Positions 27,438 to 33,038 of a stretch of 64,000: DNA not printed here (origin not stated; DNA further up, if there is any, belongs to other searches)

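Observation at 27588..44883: Atypical class-1-DISARM-like operon: DrmA-DrmB fusion, DrmD, two methyltransferases, an AlbA_2 protein, and no DrmC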

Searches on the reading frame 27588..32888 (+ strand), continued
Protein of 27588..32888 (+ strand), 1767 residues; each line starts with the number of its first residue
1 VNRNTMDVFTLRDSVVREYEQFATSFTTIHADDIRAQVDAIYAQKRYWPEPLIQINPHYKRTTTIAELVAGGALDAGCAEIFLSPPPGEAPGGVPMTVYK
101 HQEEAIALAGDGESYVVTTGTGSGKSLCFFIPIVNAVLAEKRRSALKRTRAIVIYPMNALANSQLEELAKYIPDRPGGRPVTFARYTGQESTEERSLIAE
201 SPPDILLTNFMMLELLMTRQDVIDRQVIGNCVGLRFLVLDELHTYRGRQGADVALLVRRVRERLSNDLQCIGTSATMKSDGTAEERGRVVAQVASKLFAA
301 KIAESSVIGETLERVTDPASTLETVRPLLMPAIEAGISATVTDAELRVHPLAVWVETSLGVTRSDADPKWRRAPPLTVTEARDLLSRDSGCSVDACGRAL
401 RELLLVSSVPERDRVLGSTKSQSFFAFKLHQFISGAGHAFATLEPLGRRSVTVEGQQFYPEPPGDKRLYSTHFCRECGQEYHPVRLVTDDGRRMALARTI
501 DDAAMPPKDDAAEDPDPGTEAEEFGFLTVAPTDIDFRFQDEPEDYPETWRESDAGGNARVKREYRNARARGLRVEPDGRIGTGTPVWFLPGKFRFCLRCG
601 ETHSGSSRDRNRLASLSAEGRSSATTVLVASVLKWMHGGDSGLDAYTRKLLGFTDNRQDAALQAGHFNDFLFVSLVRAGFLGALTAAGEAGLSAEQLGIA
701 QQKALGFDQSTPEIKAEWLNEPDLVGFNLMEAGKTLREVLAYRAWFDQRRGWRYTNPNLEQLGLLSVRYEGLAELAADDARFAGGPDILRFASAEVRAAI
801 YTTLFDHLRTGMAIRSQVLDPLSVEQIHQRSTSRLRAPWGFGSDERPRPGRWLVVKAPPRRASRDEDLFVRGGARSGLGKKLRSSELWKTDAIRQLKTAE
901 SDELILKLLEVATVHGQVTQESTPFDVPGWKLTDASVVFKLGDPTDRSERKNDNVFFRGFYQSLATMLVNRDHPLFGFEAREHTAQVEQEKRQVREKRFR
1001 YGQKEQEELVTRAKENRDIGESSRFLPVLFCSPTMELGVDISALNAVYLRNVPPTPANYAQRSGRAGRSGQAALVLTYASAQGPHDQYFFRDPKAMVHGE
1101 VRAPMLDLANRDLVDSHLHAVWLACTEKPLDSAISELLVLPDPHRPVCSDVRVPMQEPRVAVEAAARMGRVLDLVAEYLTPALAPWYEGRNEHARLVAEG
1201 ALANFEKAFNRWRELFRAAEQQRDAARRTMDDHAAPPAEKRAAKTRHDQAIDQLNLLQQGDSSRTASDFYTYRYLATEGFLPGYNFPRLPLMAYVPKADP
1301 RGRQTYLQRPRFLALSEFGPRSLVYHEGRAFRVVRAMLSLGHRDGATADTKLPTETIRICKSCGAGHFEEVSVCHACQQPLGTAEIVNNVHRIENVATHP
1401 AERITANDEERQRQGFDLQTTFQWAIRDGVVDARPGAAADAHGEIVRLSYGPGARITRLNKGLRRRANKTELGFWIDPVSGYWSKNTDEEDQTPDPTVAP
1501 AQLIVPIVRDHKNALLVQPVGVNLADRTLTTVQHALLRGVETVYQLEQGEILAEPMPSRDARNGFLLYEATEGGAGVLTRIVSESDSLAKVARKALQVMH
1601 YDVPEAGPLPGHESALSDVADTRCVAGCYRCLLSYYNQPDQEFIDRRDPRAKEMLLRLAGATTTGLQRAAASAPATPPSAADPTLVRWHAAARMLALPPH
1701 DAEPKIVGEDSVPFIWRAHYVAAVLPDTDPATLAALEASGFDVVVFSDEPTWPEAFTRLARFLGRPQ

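Call 17: find_encoding_contigs(protein=P0095, flank=10000, max_places=2)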
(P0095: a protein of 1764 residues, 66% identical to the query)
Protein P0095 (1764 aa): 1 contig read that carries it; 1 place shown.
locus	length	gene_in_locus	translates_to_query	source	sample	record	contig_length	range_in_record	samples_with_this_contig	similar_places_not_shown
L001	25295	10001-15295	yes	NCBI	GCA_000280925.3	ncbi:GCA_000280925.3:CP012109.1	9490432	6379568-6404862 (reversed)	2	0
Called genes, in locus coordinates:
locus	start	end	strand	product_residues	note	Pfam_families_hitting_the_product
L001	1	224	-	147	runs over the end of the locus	-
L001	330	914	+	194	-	-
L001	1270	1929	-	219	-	-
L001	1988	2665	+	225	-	-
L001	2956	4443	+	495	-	PF08808:RES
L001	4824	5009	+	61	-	-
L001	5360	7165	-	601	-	-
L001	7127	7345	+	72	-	-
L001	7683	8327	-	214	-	-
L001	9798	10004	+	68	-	PF12728:HTH_17, PF13384:HTH_23 (faint)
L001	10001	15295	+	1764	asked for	PF00270:DEAD, PF00271:Helicase_C, PF09369:MZB (weak)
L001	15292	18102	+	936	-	PF00176:SNF2-rel_dom, PF00270:DEAD, PF04851:ResIII (weak), PF00271:Helicase_C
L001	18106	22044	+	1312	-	PF02384:N6_Mtase, PF20473:MmeI_Mtase (weak), PF07669:Eco57I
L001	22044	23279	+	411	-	PF02463:SMC_N (faint), PF13476:AAA_23, PF13304:AAA_21, PF13175:AAA_15 (weak)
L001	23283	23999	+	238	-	-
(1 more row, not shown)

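Call 18: find_encoding_contigs(protein=P0116, flank=10000, max_places=2)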
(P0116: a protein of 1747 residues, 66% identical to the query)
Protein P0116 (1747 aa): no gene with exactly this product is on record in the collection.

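Call 19: find_encoding_contigs(protein=P0001, flank=10000, max_places=2)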
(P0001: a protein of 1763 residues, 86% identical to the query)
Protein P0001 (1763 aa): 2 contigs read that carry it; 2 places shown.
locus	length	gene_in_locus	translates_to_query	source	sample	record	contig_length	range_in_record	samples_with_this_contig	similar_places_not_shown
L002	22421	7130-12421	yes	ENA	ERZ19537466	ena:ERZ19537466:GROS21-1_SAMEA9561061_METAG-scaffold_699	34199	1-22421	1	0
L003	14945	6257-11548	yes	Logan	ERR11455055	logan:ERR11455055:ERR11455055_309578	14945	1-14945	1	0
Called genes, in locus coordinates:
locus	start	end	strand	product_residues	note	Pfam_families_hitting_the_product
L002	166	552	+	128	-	-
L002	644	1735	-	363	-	PF07592:DDE_Tnp_ISAZ013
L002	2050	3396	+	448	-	PF13701:DDE_Tnp_1_4, PF01609:DDE_Tnp_1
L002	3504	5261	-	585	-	PF14104:DUF4277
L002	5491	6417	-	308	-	PF20016:ThsA_Macro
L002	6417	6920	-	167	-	PF08937:ThsB_TIR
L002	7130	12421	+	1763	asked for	PF00270:DEAD, PF00271:Helicase_C, PF09369:MZB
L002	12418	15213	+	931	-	PF00176:SNF2-rel_dom, PF00270:DEAD, PF04851:ResIII, PF00271:Helicase_C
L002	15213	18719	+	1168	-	PF02384:N6_Mtase, PF01170:UPF0020 (faint), PF20473:MmeI_Mtase (weak), PF07669:Eco57I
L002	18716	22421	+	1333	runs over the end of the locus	PF02384:N6_Mtase, PF20473:MmeI_Mtase (weak), PF07669:Eco57I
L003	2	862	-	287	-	?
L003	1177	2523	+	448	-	PF13701:DDE_Tnp_1_4, PF01609:DDE_Tnp_1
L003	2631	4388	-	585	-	PF14104:DUF4277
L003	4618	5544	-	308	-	PF20016:ThsA_Macro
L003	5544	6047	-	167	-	PF08937:ThsB_TIR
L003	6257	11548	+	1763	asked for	PF00270:DEAD, PF00271:Helicase_C, PF09369:MZB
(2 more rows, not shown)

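Call 20: search_solved_structures(query=window:27588-32888:+, max_evalue=0.01, show_alignments=0)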
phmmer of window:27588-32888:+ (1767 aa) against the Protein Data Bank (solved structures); distinct sequences matched with E-value up to 0.01: 20.
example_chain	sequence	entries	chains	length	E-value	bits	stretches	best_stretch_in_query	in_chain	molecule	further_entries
9tu7_Y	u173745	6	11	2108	4.1e-41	143.8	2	84-291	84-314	DEAD/DEAH box helicase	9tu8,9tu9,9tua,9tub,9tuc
9wae_A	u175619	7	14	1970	8.3e-23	83.1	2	1026-1132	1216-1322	Helicase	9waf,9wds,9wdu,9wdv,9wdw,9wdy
6znp_A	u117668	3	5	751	1.2e-21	79.4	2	98-278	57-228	Uncharacterized ATP-dependent helicase YprA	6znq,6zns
4kbf_A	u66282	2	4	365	5.5e-05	24.1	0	100-173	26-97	Heat resistant RNA dependent ATPase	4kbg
5ivl_B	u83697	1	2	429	5.9e-05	24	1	1026-1083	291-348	DEAD-box ATP-dependent RNA helicase CshA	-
4bru_A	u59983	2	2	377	8.5e-05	23.4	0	1027-1077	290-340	ATP-DEPENDENT RNA HELICASE DHH1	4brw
1s2m_A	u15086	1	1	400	0.0001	23.2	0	1027-1077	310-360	Putative ATP-dependent RNA helicase DHH1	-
1hv8_A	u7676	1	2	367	0.00086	20.1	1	1024-1076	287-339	PUTATIVE ATP-DEPENDENT RNA HELICASE MJ0669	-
8i9z_CW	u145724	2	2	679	0.0011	19.8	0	112-176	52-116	ATP-dependent RNA helicase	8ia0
8i9t_Cb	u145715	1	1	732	0.0026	18.5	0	105-210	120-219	ATP-dependent RNA helicase DBP10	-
8c6j_CD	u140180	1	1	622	0.0028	18.4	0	1001-1096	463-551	Probable ATP-dependent RNA helicase DDX41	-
8rl5_A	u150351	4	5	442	0.0046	17.7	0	987-1091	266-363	ATP-dependent DNA helicase Q5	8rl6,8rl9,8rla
7zms_A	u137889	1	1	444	0.0046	17.7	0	987-1091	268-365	ATP-dependent DNA helicase Q5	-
5lb3_B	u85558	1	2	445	0.0047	17.7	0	987-1091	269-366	ATP-dependent DNA helicase Q5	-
5lb5_A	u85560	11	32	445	0.0047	17.7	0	987-1091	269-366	ATP-dependent DNA helicase Q5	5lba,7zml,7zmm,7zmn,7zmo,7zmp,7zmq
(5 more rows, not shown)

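Call 36: find_related_loci(query=window:27588-32888:+, collection=genome_contigs, flank=10000)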
Query window:27588-32888:+ (1767 aa) in genome_contigs; peptide patterns used: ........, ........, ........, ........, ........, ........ (x = any residue, [..] = any of these).
24 stretches matched a pattern, but none encodes a relative of the query by tblastn (E <= 1e-3).

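Call 38: find_related_loci(query=A1, collection=genome_contigs, flank=10000)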
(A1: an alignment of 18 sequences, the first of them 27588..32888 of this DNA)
Query A1 (1767 aa) in genome_contigs; peptide patterns used: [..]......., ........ (x = any residue, [..] = any of these).
600 stretches matched a pattern (row limit reached: there are more); 594 encode a relative of the query (tblastn E <= 1e-3); the best 80 are kept; 80 distinct loci.
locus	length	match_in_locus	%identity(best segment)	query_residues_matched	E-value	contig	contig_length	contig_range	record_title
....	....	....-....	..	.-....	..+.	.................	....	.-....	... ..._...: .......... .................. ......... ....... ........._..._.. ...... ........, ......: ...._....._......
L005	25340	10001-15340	65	6-1763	0e+0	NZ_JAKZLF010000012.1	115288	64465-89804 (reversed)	Anaeromyxobacter soli strain SG29 Scaffold12, whole genome shotgun sequence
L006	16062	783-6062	64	1-1764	0e+0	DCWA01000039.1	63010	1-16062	MAG TPA_asm: Desulfobacteraceae bacterium UBA2174 UBA2174_contig_1861, whole genome shotgun sequence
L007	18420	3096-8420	67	4-1765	0e+0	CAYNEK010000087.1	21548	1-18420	MAG TPA_asm: uncultured Polyangiaceae bacterium isolate SRP263991_co5_36 genome assembly, contig: NODE_4849_length_21548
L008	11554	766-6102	64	3-1764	0e+0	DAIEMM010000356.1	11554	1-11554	MAG TPA_asm: Anaeromyxobacteraceae bacterium isolate clean1110 k141_2683877, whole genome shotgun sequence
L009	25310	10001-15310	64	2-1765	0e+0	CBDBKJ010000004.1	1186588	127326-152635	MAG: Vicinamibacterales bacterium isolate 439a5d20-bfdb-4aba-b463-0bc3b0a73bd6 genome assembly, contig: contig_4, whole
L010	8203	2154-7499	63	1-1763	0e+0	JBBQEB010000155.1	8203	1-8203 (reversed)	MAG: Myxococcales bacterium isolate Co_metawrap_1128 Cmw_1128_k141_25287569_length_8203_cov_11.0000, whole genome shotgu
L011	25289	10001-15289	64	2-1765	0e+0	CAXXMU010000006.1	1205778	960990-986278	MAG: Alphaproteobacteria bacterium isolate 52200dbb-96b0-4271-9d33-ac17574469e2 genome assembly, contig: contig_6, whole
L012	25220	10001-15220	70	5-1764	0e+0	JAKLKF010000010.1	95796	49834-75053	MAG: Myxococcota bacterium isolate MAG.533 MAG.533-NODE_10_length_95796_cov_6.060604, whole genome shotgun sequence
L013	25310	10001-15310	65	1-1754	0e+0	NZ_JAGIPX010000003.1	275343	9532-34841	Paraburkholderia sp. LEh10 NODE_3_length_275343_cov_61.595370, whole genome shotgun sequence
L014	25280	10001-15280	64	6-1764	0e+0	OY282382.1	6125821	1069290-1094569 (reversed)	MAG: uncultured Vicinamibacterales bacterium isolate e65da963-7c29-4b68-91ce-224fd25ea74c genome assembly, chromosome: 1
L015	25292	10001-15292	63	6-1759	0e+0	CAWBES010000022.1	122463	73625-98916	MAG: uncultured Alphaproteobacteria bacterium isolate MFD01223.bin.1.55 genome assembly, contig: contig_728, whole genom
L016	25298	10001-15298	47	6-1767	0e+0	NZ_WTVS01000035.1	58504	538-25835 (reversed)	Aromatoleum toluolicum strain T NODE_35_length_58504_cov_16.4483, whole genome shotgun sequence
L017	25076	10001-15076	48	4-1703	0e+0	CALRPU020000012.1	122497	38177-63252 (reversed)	MAG: Hydrogenophaga intermedia isolate JJ-JE51-08-2-mx-bin537 genome assembly, contig: JJ-RD1035C5-400-C42, whole genome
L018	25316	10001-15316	47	6-1764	0e+0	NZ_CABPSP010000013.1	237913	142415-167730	Pandoraea anapnoica strain LMG 31117, whole genome shotgun sequence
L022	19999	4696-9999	65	4-1767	0e+0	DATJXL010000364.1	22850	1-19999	MAG TPA_asm: Kofleriaceae bacterium isolate SMAG_U15125 k141_3732905, whole genome shotgun sequence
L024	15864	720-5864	46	3-1753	0e+0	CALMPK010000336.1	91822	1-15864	MAG TPA_asm: uncultured Hyphomicrobiaceae bacterium isolate SRR2107213_bin.22_CONCOCT_v1.1_MAG genome assembly, contig:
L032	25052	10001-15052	45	5-1724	0e+0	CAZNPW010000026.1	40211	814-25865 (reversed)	MAG TPA_asm: uncultured Exiguobacterium sp. isolate binchicken_co311_115 genome assembly, contig: NODE_1668_length_40211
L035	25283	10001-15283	44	4-1767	0e+0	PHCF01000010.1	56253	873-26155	MAG: Betaproteobacteria bacterium HGW-Betaproteobacteria-6 bjp_ig2103_scaffold_592, whole genome shotgun sequence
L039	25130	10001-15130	44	6-1750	0e+0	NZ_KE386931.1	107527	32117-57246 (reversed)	Azospirillum halopraeferens DSM 3675 G472DRAFT_scaffold00020.20, whole genome shotgun sequence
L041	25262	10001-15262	43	7-1767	0e+0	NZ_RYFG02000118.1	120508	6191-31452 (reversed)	Candidatus Methylobacter oryzae strain KRF1 C967, whole genome shotgun sequence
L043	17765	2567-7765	43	4-1767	0e+0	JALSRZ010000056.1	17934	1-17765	MAG: Thiohalobacter sp. isolate 356-308_metabat2_scaf2bin.017 356-308_scaffold_1801_c1, whole genome shotgun sequence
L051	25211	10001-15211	43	6-1764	0e+0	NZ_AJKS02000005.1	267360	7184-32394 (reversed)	Halomonas smyrnensis AAD6 contig_5, whole genome shotgun sequence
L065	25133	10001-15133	49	6-1750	0e+0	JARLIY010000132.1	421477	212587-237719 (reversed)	MAG: Xanthobacteraceae bacterium isolate MAG_CA61 MetaCoAG_Bin_61_Anoxic_k141_1951120, whole genome shotgun sequence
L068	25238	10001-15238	48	6-1767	0e+0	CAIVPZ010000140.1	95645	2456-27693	MAG: uncultured Acetobacteraceae bacterium isolate D14_bin-1024 genome assembly, contig: bin-1024:140/176, whole genome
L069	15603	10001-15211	40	4-1767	0e+0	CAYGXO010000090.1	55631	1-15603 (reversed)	MAG TPA_asm: uncultured Spirochaetaceae bacterium isolate ERP119294_co2_1 genome assembly, contig: k141_2720659, whole g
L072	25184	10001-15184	39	8-1765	0e+0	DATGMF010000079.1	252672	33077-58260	MAG TPA_asm: Ktedonosporobacter sp. isolate SMAG_U9905 k141_428413, whole genome shotgun sequence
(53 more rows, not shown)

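Call 45: list_cluster_members(proteins=[P0095])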
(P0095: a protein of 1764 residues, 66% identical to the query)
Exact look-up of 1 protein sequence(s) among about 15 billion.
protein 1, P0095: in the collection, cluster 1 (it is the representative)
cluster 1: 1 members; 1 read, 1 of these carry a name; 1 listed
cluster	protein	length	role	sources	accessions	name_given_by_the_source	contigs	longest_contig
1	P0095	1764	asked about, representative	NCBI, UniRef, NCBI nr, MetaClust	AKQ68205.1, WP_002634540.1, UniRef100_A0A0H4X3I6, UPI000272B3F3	Helicase, C-terminal:Type III restriction enzyme [Myxococcus hansupus] | Helicase, C-terminal:Type III restriction enzyme n=1 Tax=Pseudomyxococcus hansupus ... | DEAD/DEAH box helicase [Myxococcus hansupus]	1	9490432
